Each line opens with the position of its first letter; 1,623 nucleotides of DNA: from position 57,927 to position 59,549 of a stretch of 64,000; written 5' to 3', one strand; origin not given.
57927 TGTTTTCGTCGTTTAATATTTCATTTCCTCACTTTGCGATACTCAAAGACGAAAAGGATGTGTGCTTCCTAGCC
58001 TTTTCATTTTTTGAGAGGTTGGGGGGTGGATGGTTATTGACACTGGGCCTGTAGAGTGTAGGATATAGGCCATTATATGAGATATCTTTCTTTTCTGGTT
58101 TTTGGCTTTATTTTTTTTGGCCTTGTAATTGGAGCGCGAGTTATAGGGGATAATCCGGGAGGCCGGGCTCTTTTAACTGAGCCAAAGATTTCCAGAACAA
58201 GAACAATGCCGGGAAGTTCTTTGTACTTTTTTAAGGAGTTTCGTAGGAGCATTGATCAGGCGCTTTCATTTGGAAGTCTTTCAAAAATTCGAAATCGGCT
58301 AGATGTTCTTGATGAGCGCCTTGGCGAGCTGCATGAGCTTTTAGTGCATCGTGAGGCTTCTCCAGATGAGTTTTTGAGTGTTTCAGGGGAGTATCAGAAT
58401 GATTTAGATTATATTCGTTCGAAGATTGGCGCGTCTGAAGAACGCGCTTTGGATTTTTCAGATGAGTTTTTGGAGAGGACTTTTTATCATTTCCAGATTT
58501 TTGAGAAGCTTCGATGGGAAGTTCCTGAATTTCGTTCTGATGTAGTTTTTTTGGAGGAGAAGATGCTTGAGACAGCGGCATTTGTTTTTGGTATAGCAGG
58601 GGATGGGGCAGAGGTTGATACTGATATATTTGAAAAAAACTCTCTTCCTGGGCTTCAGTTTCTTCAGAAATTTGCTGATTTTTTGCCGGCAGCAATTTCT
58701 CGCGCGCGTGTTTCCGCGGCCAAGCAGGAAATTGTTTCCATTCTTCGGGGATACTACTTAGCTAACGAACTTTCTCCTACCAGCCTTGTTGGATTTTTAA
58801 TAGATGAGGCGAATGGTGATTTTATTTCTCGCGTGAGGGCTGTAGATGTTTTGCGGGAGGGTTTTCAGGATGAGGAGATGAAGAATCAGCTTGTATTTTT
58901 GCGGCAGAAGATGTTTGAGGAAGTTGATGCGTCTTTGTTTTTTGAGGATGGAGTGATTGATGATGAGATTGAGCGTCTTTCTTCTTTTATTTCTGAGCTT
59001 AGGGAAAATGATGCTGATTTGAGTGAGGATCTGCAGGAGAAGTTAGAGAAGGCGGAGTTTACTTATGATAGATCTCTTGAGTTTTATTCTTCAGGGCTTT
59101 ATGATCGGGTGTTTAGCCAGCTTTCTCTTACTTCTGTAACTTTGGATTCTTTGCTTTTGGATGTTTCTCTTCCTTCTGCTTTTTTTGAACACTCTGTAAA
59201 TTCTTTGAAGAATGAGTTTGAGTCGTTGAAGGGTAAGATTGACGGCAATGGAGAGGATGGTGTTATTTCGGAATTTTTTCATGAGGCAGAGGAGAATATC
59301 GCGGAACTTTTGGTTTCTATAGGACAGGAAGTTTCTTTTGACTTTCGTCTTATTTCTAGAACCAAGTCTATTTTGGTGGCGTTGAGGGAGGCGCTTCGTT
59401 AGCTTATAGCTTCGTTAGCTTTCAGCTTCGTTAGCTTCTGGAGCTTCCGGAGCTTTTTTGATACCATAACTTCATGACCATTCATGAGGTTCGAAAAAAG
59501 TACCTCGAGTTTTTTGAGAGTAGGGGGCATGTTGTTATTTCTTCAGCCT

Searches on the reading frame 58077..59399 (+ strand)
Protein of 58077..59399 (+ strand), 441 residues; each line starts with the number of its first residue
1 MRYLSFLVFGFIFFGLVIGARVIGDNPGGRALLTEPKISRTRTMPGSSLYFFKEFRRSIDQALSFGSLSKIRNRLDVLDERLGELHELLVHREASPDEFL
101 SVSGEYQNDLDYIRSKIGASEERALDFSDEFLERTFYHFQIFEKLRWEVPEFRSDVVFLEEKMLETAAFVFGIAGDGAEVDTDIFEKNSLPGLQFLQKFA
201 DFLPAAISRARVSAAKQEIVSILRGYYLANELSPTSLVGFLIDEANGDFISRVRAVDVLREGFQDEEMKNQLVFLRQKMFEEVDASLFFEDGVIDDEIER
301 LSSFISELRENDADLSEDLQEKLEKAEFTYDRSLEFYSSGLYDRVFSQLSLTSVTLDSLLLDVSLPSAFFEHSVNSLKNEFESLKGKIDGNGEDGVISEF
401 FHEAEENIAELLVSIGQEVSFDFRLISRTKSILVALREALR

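Call 41: search_protein_families(library=pfam, proteins=[window:58077-59399:+], max_evalue=0.001)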
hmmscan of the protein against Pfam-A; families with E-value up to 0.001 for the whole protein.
window:58077-59399:+ (441 aa): 1 family
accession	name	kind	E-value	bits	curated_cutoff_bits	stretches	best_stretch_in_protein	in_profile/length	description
PF18915.5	DUF5667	-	8e-07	29.9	27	1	43-117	2-74/99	Domain of unknown function (DUF5667)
